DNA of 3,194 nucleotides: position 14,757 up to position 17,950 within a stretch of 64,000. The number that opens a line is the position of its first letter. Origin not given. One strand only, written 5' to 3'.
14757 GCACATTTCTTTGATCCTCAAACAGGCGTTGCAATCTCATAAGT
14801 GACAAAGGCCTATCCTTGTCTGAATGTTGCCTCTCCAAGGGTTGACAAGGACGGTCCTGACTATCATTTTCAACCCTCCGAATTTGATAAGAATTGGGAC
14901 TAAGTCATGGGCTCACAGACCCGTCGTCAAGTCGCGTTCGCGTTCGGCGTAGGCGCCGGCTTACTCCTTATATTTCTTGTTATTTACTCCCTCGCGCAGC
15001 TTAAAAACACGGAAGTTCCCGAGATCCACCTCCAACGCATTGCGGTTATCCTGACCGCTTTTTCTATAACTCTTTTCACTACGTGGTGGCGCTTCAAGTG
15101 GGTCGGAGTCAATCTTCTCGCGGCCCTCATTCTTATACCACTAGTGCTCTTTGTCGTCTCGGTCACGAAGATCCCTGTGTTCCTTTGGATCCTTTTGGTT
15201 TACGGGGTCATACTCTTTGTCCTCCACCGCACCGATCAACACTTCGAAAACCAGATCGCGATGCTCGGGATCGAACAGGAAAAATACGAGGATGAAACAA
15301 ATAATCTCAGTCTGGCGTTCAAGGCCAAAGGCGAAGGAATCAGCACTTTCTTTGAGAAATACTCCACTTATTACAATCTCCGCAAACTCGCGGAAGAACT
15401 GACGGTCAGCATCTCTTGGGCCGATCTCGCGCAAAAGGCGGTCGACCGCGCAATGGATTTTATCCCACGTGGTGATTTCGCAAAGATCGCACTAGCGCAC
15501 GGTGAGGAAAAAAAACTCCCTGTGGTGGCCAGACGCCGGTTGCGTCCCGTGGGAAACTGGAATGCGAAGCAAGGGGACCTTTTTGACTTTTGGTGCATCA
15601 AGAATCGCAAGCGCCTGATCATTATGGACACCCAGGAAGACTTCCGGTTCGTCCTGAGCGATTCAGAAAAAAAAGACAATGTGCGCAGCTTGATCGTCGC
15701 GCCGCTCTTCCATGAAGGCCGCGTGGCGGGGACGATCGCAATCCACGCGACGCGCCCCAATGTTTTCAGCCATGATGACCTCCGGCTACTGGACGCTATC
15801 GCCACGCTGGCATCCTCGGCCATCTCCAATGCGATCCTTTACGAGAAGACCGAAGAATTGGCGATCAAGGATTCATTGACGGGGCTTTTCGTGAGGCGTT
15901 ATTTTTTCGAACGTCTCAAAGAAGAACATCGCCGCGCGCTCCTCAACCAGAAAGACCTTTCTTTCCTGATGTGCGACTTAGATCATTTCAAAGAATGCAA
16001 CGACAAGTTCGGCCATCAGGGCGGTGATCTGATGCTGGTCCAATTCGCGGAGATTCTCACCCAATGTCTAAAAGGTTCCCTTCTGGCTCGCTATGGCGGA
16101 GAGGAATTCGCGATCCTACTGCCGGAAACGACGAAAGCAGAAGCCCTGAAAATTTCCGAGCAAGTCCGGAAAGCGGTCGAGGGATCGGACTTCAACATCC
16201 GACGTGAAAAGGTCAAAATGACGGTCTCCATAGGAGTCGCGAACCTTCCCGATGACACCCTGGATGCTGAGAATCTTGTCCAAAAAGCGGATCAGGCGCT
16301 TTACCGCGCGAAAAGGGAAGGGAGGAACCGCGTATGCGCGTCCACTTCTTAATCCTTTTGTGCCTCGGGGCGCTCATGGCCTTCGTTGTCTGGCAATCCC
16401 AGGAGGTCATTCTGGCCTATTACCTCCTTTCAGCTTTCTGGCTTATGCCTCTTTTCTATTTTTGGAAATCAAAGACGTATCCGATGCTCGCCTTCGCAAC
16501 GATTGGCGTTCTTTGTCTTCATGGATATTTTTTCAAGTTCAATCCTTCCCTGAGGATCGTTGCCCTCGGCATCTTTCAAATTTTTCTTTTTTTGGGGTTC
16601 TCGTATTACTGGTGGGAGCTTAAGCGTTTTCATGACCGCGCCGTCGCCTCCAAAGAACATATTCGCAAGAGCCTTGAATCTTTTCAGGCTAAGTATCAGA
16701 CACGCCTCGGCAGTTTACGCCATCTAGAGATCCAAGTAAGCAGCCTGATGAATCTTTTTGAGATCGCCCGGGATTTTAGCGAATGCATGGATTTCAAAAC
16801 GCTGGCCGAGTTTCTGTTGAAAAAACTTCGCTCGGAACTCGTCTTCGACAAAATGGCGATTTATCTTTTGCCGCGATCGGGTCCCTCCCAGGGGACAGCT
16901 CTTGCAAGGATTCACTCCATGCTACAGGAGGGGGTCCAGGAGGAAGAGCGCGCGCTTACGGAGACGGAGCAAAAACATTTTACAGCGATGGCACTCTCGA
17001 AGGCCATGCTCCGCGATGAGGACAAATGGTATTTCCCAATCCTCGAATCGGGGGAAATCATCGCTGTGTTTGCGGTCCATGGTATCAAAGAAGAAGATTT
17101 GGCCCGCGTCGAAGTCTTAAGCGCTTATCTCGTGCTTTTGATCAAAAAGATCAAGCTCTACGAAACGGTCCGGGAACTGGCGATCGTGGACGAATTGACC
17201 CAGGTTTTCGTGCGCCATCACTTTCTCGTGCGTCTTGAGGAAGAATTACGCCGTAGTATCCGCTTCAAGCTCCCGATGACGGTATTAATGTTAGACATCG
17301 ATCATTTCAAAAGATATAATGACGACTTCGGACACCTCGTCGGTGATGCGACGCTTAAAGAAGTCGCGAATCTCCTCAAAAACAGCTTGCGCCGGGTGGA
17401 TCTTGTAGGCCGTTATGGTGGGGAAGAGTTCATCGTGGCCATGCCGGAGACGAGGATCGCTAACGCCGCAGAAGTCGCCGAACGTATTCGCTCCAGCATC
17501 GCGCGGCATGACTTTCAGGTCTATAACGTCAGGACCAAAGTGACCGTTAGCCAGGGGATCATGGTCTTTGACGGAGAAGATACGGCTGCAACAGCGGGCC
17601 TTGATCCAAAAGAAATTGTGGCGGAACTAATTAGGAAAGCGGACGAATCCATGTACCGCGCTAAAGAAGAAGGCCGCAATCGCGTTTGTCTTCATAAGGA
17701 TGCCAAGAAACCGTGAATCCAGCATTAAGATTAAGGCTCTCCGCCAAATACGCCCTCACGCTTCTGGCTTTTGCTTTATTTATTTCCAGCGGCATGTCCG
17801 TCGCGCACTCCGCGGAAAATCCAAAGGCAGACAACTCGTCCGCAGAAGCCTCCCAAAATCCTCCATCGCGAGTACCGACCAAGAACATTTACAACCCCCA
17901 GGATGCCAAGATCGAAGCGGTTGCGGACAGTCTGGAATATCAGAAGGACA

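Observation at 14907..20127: Two tandem, overlapping GGDEF cyclases translationally coupled to lptD and the sugar-nucleotide operon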

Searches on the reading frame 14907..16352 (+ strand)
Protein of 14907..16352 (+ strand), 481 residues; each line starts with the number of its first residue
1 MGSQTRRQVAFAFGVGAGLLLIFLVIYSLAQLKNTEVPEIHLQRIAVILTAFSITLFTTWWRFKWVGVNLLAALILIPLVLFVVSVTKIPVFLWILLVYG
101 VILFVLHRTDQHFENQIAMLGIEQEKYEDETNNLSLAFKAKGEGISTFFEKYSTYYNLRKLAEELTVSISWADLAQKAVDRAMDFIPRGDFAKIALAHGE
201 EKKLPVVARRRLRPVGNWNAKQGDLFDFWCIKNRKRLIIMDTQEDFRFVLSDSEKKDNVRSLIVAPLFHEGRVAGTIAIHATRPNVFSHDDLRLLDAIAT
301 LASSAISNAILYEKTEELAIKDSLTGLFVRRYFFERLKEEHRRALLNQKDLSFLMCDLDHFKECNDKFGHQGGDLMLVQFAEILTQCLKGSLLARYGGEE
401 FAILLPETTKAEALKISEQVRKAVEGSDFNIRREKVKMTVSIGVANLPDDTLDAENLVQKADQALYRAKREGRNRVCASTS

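Call 3: search_protein_families(library=pfam, proteins=[window:14907-16352:+])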
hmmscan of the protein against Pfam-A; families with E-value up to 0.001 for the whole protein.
window:14907-16352:+ (481 aa): 4 families
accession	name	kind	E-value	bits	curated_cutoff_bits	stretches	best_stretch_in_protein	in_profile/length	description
PF00990.26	GGDEF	-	6.9e-47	159.7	23.8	1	320-475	2-161/161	Diguanylate cyclase, GGDEF domain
PF13185.12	GAF_2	-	7.3e-14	52.6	28.6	1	170-306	3-135/136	GAF domain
PF01590.32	GAF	-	4.3e-11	43.9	22.4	1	221-306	56-133/133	GAF domain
PF13492.12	GAF_3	-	1.5e-08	35.5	27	1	246-308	66-129/129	GAF domain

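Call 26: search_protein_families(library=ncbifam, proteins=[window:14907-16352:+], max_evalue=0.00001)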
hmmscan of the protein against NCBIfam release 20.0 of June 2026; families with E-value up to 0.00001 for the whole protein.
window:14907-16352:+ (481 aa): 22 families
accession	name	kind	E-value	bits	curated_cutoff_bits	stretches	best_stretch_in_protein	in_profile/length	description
NF007135.0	PRK09581.1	equivalog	1.1e-52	179.5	474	1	313-479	286-455/457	PleD family two-component system response regulator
TIGR00254.1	GGDEF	domain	1.6e-51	174.4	37.4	1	316-478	2-166/168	diguanylate cyclase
NF041606.1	dguan_cyc_DgcA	equivalog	5.1e-49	167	370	1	266-479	127-339/340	diguanylate cyclase DgcA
NF038266.1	diguan_SiaD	equivalog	3.9e-46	157.5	290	1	313-476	88-252/252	biofilm regulation diguanylate cyclase SiaD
NF007380.0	PRK09894.1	equivalog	2.2e-40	138.9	256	1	319-477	129-285/296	diguanylate cyclase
NF051473.1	DigCycDgcsShew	equivalog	8e-38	130.5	400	1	286-475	102-287/291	diguanylate cyclase DgcS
NF047654.1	DiguCycDgcRLepto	equivalog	4.5e-36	124.3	500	1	304-477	118-294/295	diguanylate cyclase DgcR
NF007423.1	PRK09966.1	equivalog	7.1e-36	123.9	325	1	316-469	236-390/390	diguanylate cyclase DgcN/YfiN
NF045675.1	PhdiestaseDibA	equivalog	2.9e-33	115.1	980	1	315-475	199-360/623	phosphodiesterase DibA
NF011955.1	PRK15426.1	equivalog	5.5e-33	114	408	1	317-479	396-561/564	cellulose biosynthesis regulator diguanylate cyclase DgcQ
NF047872.1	GGDEF_GdpS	equivalog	1.3e-31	110.1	400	1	312-477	180-348/355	GGDEF domain-containing protein GdpS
NF007298.0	PRK09776.1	equivalog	2.4e-30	105.2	1135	1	318-476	683-842/1111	diguanylate cyclase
NF007599.0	PRK10245.1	equivalog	1.6e-25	89.4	402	1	314-476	205-367/371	diguanylate cyclase AdrA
NF007474.0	PRK10060.1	equivalog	2e-25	89.1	782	1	313-478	231-394/663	cyclic di-GMP phosphodiesterase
NF053781.1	cdiGMPphdstlr2612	equivalog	1.4e-24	85.9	1600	1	319-474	840-997/1268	Tlr1612 family c-di-GMP phosphodiesterase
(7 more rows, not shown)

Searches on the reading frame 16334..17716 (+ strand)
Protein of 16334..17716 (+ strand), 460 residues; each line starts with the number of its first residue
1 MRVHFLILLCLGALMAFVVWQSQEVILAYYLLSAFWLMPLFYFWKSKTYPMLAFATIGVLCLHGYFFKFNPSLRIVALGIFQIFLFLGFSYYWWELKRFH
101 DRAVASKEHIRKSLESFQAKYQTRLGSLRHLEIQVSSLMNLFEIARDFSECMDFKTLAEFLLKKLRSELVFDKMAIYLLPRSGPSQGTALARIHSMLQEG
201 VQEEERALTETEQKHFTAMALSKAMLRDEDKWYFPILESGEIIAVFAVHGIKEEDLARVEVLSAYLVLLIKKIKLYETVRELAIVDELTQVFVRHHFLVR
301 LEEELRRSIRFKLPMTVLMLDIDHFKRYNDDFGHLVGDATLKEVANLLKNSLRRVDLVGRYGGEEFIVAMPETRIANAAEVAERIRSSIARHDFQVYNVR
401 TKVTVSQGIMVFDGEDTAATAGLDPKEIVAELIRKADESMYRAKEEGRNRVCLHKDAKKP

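Call 3: search_protein_families(library=pfam, proteins=[window:16334-17716:+])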
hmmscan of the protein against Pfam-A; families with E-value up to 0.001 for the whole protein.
window:16334-17716:+ (460 aa): 1 family
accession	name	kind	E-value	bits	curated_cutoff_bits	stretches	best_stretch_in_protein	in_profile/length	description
PF00990.26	GGDEF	-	6.2e-42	143.5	23.8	1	283-450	1-161/161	Diguanylate cyclase, GGDEF domain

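Call 26: search_protein_families(library=ncbifam, proteins=[window:16334-17716:+], max_evalue=0.00001)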
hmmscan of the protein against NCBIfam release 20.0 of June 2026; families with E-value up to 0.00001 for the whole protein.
window:16334-17716:+ (460 aa): 21 families
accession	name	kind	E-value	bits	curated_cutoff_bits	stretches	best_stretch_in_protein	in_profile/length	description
TIGR00254.1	GGDEF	domain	7.5e-48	162.4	37.4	1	281-453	3-166/168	diguanylate cyclase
NF007135.0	PRK09581.1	equivalog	3.3e-47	161.3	474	1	280-454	289-455/457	PleD family two-component system response regulator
NF038266.1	diguan_SiaD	equivalog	2.8e-44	151.4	290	1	275-451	86-252/252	biofilm regulation diguanylate cyclase SiaD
NF041606.1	dguan_cyc_DgcA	equivalog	1.6e-41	142.4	370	1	280-454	175-339/340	diguanylate cyclase DgcA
NF007380.0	PRK09894.1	equivalog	6.1e-41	140.7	256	1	269-457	116-290/296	diguanylate cyclase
NF047654.1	DiguCycDgcRLepto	equivalog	2e-37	128.7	500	1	259-451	110-293/295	diguanylate cyclase DgcR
NF011955.1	PRK15426.1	equivalog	8.5e-31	106.7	408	1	280-455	395-562/564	cellulose biosynthesis regulator diguanylate cyclase DgcQ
NF051473.1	DigCycDgcsShew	equivalog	3e-30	105.6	400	1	254-451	106-288/291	diguanylate cyclase DgcS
NF007423.1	PRK09966.1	equivalog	4.8e-27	94.8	325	1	281-444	237-390/390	diguanylate cyclase DgcN/YfiN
NF007298.0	PRK09776.1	equivalog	1.7e-26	92.4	1135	1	281-456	682-847/1111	diguanylate cyclase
NF045675.1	PhdiestaseDibA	equivalog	2.8e-24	85.5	980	1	277-454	197-364/623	phosphodiesterase DibA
NF007599.0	PRK10245.1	equivalog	1e-23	83.5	402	1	272-451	196-367/371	diguanylate cyclase AdrA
NF047872.1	GGDEF_GdpS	equivalog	9.8e-23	80.9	400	1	274-453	178-349/355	GGDEF domain-containing protein GdpS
NF007474.0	PRK10060.1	equivalog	1.2e-22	79.9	782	1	276-454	230-395/663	cyclic di-GMP phosphodiesterase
NF040885.1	diguan_DgcJ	equivalog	2.2e-21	76.2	500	1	266-448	324-490/493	diguanylate cyclase DgcJ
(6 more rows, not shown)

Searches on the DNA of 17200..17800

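Call 53: search_rna_families(source=window, start=17200, end=17800, threshold=evalue, max_evalue=5)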
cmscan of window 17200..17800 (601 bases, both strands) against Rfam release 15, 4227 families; matches with E-value up to 5: 0.
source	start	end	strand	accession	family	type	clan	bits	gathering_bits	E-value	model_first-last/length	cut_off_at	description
